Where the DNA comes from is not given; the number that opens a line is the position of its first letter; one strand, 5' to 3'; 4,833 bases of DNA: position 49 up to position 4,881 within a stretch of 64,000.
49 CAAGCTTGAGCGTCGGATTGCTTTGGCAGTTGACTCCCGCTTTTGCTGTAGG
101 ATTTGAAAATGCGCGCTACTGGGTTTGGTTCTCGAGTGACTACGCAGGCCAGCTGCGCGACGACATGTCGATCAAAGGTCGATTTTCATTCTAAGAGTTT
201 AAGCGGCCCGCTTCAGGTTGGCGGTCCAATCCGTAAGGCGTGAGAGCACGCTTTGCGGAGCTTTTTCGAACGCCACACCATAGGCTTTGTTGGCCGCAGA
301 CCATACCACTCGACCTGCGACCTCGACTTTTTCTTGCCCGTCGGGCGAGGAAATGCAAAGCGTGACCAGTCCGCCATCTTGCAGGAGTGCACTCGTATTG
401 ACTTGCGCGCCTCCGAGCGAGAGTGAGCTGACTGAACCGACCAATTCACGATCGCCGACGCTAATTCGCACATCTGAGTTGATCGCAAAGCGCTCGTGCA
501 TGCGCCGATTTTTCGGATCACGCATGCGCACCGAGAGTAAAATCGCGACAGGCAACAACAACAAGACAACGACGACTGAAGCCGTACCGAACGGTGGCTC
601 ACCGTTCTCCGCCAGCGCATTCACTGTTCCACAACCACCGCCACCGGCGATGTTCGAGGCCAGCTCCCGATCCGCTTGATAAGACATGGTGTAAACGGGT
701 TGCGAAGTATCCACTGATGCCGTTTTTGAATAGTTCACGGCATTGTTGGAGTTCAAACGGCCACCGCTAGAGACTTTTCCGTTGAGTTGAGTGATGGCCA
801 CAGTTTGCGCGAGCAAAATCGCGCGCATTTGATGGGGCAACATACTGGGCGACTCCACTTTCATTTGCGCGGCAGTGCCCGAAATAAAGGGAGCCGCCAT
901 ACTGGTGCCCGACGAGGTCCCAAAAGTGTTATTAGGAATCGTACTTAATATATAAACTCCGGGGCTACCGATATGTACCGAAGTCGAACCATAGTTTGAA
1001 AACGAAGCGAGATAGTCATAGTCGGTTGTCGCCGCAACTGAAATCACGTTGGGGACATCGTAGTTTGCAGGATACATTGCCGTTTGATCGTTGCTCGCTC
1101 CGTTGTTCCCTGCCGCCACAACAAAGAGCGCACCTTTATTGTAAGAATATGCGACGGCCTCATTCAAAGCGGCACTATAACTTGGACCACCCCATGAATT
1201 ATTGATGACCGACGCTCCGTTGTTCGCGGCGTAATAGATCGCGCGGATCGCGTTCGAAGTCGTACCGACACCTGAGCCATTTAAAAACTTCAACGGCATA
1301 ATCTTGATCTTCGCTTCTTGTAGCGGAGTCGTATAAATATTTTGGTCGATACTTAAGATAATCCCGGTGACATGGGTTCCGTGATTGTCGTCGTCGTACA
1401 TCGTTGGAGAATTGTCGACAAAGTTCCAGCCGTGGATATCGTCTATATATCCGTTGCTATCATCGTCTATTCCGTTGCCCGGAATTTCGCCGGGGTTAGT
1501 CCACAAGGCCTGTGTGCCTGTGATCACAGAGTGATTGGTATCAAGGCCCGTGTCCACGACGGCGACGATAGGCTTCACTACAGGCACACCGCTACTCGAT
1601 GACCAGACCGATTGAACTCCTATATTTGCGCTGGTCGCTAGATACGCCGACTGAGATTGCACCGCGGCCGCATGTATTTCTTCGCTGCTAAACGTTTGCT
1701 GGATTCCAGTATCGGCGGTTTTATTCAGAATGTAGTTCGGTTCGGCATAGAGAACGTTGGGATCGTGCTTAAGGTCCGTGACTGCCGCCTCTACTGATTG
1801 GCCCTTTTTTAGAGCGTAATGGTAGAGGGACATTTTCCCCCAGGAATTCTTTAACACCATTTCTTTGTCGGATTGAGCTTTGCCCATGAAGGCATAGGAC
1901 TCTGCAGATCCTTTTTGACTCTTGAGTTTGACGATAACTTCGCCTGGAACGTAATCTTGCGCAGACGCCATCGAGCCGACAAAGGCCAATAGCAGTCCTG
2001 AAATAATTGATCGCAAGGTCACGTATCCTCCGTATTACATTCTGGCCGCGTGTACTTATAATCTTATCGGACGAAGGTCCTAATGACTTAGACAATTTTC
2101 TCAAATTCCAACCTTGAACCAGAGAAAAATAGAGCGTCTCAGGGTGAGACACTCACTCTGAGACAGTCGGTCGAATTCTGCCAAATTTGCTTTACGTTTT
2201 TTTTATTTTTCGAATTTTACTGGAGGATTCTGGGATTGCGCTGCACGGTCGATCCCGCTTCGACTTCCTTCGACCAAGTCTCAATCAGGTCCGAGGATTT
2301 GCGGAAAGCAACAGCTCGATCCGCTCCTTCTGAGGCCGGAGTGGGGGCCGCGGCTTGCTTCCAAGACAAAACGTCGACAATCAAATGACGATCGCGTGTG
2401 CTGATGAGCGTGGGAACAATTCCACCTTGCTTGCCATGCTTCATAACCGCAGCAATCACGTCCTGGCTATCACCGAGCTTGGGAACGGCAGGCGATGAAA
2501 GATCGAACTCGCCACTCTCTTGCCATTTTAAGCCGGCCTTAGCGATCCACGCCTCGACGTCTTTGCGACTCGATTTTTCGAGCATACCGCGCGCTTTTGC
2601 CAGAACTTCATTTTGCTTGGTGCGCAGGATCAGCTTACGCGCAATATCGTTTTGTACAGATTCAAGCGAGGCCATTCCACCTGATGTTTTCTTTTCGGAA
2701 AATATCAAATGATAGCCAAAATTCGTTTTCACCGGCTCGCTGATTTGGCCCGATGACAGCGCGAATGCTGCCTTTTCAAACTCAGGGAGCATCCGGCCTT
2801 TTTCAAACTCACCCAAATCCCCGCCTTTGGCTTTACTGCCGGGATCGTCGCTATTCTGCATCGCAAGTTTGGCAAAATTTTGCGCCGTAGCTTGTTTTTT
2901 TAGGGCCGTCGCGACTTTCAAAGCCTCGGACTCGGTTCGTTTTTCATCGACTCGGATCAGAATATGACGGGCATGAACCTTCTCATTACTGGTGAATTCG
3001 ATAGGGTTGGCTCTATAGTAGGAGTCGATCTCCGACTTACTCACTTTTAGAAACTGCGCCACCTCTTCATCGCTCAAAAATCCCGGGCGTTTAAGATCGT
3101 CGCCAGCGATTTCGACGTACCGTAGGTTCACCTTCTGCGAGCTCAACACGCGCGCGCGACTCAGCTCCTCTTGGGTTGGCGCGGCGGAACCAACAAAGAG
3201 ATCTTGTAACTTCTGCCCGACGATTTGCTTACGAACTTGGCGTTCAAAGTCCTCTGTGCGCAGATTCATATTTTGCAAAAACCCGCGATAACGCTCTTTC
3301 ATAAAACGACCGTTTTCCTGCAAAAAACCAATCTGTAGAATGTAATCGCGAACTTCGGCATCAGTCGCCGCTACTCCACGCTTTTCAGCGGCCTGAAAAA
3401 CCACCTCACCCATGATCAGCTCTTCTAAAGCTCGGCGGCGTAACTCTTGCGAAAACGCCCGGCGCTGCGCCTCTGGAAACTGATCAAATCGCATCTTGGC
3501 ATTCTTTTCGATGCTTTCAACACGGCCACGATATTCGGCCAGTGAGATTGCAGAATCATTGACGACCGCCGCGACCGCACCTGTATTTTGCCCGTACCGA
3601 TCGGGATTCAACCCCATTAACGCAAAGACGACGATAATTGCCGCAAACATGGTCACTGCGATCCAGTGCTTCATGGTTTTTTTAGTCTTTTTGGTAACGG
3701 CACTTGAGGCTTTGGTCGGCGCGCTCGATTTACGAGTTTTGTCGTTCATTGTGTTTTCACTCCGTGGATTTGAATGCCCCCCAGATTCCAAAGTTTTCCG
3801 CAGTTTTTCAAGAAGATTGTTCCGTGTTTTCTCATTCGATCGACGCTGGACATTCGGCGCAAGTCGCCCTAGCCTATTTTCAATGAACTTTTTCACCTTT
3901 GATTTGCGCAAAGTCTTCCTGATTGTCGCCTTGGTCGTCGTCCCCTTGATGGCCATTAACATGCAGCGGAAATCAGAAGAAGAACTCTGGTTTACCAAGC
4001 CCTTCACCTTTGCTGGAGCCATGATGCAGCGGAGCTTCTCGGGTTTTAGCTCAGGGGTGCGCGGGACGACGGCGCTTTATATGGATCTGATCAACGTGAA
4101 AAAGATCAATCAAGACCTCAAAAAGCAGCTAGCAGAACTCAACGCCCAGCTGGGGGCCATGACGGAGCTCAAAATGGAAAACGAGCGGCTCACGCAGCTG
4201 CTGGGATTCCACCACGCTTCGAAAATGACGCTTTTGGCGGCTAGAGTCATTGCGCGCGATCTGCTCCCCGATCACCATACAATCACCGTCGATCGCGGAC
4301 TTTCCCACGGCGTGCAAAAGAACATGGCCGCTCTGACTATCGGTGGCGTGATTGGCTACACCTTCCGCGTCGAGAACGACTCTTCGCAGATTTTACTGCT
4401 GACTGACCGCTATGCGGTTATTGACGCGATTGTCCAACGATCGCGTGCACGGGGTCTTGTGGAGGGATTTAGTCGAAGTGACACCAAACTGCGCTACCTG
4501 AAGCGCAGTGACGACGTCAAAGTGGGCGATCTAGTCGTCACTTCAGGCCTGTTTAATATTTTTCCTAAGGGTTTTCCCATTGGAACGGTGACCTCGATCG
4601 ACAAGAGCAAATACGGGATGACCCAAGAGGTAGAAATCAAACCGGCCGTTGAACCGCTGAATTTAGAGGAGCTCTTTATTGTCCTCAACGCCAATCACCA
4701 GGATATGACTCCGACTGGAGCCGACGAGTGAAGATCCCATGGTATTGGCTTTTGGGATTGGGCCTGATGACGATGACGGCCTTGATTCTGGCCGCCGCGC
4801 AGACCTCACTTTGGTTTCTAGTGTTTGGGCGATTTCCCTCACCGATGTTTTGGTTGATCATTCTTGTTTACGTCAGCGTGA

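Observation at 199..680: Extracellular S8 subtilase with a sorting-signal-like segment and TM helix, followed by a cytoplasmic PilZ-like domain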

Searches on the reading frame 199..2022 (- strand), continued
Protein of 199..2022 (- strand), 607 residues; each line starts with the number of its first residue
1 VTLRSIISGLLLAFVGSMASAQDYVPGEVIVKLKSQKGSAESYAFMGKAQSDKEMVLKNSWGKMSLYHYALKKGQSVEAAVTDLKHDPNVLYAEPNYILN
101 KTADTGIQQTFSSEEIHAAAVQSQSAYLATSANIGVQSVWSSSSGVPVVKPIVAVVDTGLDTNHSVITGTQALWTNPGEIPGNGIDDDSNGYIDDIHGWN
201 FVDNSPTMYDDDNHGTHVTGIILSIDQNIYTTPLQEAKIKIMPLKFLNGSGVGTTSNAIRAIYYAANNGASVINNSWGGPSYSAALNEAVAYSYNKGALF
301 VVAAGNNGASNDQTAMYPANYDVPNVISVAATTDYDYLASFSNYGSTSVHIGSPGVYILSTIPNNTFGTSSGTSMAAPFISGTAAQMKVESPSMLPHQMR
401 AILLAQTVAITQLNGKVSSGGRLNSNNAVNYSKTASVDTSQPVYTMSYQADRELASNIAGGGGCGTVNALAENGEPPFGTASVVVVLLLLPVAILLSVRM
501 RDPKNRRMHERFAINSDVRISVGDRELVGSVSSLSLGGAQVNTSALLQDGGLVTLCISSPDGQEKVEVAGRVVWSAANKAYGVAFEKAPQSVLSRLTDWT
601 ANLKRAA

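Call 48: find_related_loci(query=A2, collection=genome_contigs, flank=10000)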
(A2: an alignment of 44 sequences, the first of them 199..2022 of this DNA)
Query A2 (607 aa) in genome_contigs; peptide patterns used: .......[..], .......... (x = any residue, [..] = any of these).
600 stretches matched a pattern (row limit reached: there are more); 582 encode a relative of the query (tblastn E <= 1e-3); the best 80 are kept; 80 distinct loci.
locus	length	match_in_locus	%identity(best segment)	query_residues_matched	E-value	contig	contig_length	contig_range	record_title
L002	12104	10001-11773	69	22-605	0e+0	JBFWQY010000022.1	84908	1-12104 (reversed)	MAG: Bdellovibrionales bacterium isolate CA_2019_TPBF_194 NODE_2353_length_84908_cov_11.117963_TPBF, whole genome shotgu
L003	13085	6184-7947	67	21-606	0e+0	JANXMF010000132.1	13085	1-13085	MAG: Pseudobdellovibrionaceae bacterium isolate 336R_concoct_85_sub 336R_k141_2707515, whole genome shotgun sequence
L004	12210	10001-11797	55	17-607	0e+0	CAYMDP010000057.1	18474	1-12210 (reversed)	MAG TPA_asm: uncultured Pseudobdellovibrionaceae bacterium isolate SRP329715_co2_48 genome assembly, contig: NODE_5867_l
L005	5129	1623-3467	54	5-607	0e+0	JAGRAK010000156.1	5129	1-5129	MAG: Bdellovibrionales bacterium isolate HKST-UBA16 NODE_156_length_5129_cov_2.722684, whole genome shotgun sequence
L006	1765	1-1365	71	153-607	0e+0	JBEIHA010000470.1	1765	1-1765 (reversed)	MAG: Pseudobdellovibrionaceae bacterium isolate Sample-102-S76-bin-178 Sample_102_S76-bin_178-k141_1035483, whole genome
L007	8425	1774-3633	52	15-607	0e+0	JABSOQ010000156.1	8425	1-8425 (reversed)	MAG: Bdellovibrionales bacterium isolate DT_12 DT-Bdellovibrionales-2_scaffold_157, whole genome shotgun sequence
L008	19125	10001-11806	71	5-607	0e+0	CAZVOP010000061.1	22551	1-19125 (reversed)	MAG TPA_asm: uncultured Pseudobdellovibrionaceae bacterium isolate SRP193066_co1_19 genome assembly, contig: NODE_2307_l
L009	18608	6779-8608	49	12-606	0e+0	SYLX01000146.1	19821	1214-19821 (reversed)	MAG: Bdellovibrionales bacterium isolate F1-80-MAGs081 F1-80__c344900, whole genome shotgun sequence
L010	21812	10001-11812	47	3-607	0e+0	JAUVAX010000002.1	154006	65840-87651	MAG: Pseudobdellovibrionaceae bacterium isolate CSMAG_230 CSMAG_230_k127_6119417_length_154006_cov_10.5159, whole genome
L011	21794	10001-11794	51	24-600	0e+0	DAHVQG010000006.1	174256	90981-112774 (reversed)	MAG TPA_asm: Bdellovibrionales bacterium isolate clean60 NODE_6_length_174256_cov_8.337348, whole genome shotgun sequenc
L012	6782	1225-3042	48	5-606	0e+0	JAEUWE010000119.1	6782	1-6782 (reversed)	MAG: Bdellovibrionaceae bacterium isolate new MAG-399 k141_4316084, whole genome shotgun sequence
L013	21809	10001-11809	49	24-605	0e+0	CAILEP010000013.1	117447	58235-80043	MAG: uncultured Bdellovibrionales bacterium isolate VK3_bin-0444 genome assembly, contig: bin-0444:13/35, whole genome s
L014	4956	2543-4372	48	3-606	0e+0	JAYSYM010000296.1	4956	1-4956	MAG: Bdellovibrionales bacterium isolate GFS_13404 GFS_13404_295, whole genome shotgun sequence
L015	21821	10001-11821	48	3-605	0e+0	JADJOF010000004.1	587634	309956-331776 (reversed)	MAG: Bdellovibrionales bacterium isolate Fred_18-Q3-R57-64_BAT3C.339 tig00005571-10-5868040, whole genome shotgun sequen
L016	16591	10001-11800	54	16-606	0e+0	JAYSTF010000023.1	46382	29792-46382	MAG: Pseudobdellovibrionaceae bacterium isolate GFS_12387 GFS_12387_22, whole genome shotgun sequence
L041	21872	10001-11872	45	6-606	1e-153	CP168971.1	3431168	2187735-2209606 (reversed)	Bdellovibrio bacteriovorus strain Bd16 chromosome, complete genome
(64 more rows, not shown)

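Call 69: search_protein_families(library=pfam, proteins=[L001:4704-5216:-], max_evalue=0.001)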
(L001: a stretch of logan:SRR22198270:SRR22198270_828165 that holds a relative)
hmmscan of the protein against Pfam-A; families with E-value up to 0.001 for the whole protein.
L001:4704-5216:- (170 aa): 1 family
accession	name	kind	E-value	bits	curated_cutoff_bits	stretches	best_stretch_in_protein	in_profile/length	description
PF13505.12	OMP_b-brl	-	5.3e-07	30.4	28.7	1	8-148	5-155/175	Outer membrane protein beta-barrel domain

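Call 73: fold_search(model_id=the predicted structure, library=pdb)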
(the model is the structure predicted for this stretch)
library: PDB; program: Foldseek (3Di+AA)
matches with E <= 10: 1005; with E <= 0.001: 314
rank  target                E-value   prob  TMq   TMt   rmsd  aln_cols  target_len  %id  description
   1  3vv3_A                1.7e-29  1.00  0.46  0.84   2.2       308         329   40  Crystal structure of deseasin MCP-01 from Pseudoalteromonas sp. SM9913 (released 2013-08-07)
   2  8pol_B                3.2e-27  1.00  0.55  0.69  10.8       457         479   24  Crystal structure of Plasmodium falciparum Sub1 protease (released 2024-03-06)
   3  4tr2_B                6.1e-27  1.00  0.55  0.70   7.4       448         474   24  Crystal structure of PvSUB1 (released 2014-09-17)
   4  8pol_A                1.2e-26  1.00  0.55  0.69  10.7       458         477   24  Crystal structure of Plasmodium falciparum Sub1 protease (released 2024-03-06)
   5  4tr2_A                3.4e-26  1.00  0.55  0.70   7.6       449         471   24  Crystal structure of PvSUB1 (released 2014-09-17)
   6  3whi_B                3.8e-26  1.00  0.46  0.76   6.6       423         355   27  Crystal structure of unautoprocessed form of IS1-inserted Pro-subtilisin E (released 2013-12-25)
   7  3whi_A                4.1e-24  1.00  0.47  0.78   6.5       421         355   27  Crystal structure of unautoprocessed form of IS1-inserted Pro-subtilisin E (released 2013-12-25)
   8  8cp0                  2.3e-23  1.00  0.46  0.78   8.2       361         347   27  Structure of the catalytic domain of P. vivax Sub1 (trigonal crystal form) (released 2023-07-19)
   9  8qkj_A                1.1e-22  1.00  0.46  0.81   3.8       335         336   27  PvSub1 Catalytic Domain in Complex with Peptidomimetic Inhibitor (MAM-133) (released 2024-03-20)
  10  8coz_B                1.2e-22  1.00  0.45  0.79   3.0       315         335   29  Structure of the catalytic domain of P. vivax Sub1 (triclinic crystal form) (released 2023-07-19)
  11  8coy_B                1.3e-22  1.00  0.46  0.81   5.0       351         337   28  Structure of the catalytic domain of P. vivax Sub1 (triclinic crystal form) in complex with inhibitor (released 2023-07-19)
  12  9fm5_A                1.5e-22  1.00  0.45  0.79   3.9       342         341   27  PvSub1 Catalytic Domain in Complex with Peptidomimetic Inhibitor (AL-97) (released 2025-02-05)
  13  8qke_A                2.0e-22  1.00  0.45  0.80   2.7       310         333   30  PvSub1 Catalytic Domain in Complex with Peptidomimetic Inhibitor (MH-13) (released 2024-03-20)
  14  8coz_A                2.3e-22  1.00  0.45  0.79   2.8       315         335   29  Structure of the catalytic domain of P. vivax Sub1 (triclinic crystal form) (released 2023-07-19)
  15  8qke_B                2.9e-22  1.00  0.46  0.81   3.7       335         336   28  PvSub1 Catalytic Domain in Complex with Peptidomimetic Inhibitor (MH-13) (released 2024-03-20)
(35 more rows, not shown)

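Call 78: list_cluster_members(proteins=[P0001])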
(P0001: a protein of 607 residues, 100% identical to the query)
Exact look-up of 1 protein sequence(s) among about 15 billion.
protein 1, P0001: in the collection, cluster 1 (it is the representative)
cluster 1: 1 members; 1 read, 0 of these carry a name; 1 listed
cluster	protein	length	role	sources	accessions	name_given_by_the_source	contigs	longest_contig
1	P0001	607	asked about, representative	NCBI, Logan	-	-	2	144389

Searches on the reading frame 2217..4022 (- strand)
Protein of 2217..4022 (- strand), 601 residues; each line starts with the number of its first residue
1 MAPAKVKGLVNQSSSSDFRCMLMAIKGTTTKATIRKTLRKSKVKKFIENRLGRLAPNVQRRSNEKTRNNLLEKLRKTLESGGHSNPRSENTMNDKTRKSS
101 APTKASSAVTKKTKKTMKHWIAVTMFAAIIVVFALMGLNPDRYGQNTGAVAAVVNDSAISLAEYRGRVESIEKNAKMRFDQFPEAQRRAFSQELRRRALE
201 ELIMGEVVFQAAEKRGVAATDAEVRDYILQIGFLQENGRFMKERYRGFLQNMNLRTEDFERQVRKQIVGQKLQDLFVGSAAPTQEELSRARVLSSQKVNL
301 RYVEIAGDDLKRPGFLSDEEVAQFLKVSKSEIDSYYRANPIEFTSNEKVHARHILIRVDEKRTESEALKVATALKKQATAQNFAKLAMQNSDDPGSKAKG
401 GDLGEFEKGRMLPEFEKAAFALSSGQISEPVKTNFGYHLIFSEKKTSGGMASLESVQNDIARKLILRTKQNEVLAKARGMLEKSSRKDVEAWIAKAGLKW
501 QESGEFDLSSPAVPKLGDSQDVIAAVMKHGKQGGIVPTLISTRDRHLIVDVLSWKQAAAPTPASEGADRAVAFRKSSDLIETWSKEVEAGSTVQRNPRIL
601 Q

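Call 69: search_protein_families(library=pfam, proteins=[window:2217-4022:-], max_evalue=0.001)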
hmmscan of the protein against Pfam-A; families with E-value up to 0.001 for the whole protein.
window:2217-4022:- (601 aa): 6 families
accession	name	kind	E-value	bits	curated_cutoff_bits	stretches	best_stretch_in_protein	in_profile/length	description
PF13624.11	SurA_N_3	-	5.9e-32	111.2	27.2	1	114-273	6-162/162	SurA-like N-terminal domain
PF13616.12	Rotamase_3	-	2.6e-28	99.4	22.5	1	345-441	12-111/116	PPIC-type PPIASE domain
PF00639.27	Rotamase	-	2.6e-25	89.7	21.7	1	353-440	1-93/97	PPIC-type PPIASE domain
PF13623.11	SurA_N_2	-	2e-19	70.3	28.5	1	116-249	7-145/145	SurA-like N-terminal domain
PF13145.12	Rotamase_2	-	3.9e-18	66.8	27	1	327-457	1-120/121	PPIC-type PPIASE domain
PF09312.16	SurA_N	-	1.2e-10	42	30.8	1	150-272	4-117/118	SurA N-terminal domain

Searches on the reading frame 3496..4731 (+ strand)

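Call 69: search_protein_families(library=pfam, proteins=[window:3496-4731:+], max_evalue=0.001)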
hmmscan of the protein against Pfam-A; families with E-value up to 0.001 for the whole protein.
window:3496-4731:+ (411 aa): 1 family
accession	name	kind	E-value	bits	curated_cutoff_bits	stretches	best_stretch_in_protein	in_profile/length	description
PF04085.20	MreC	-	2.3e-39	135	28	1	251-396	1-146/147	Rod shape-determining protein MreC, barrel core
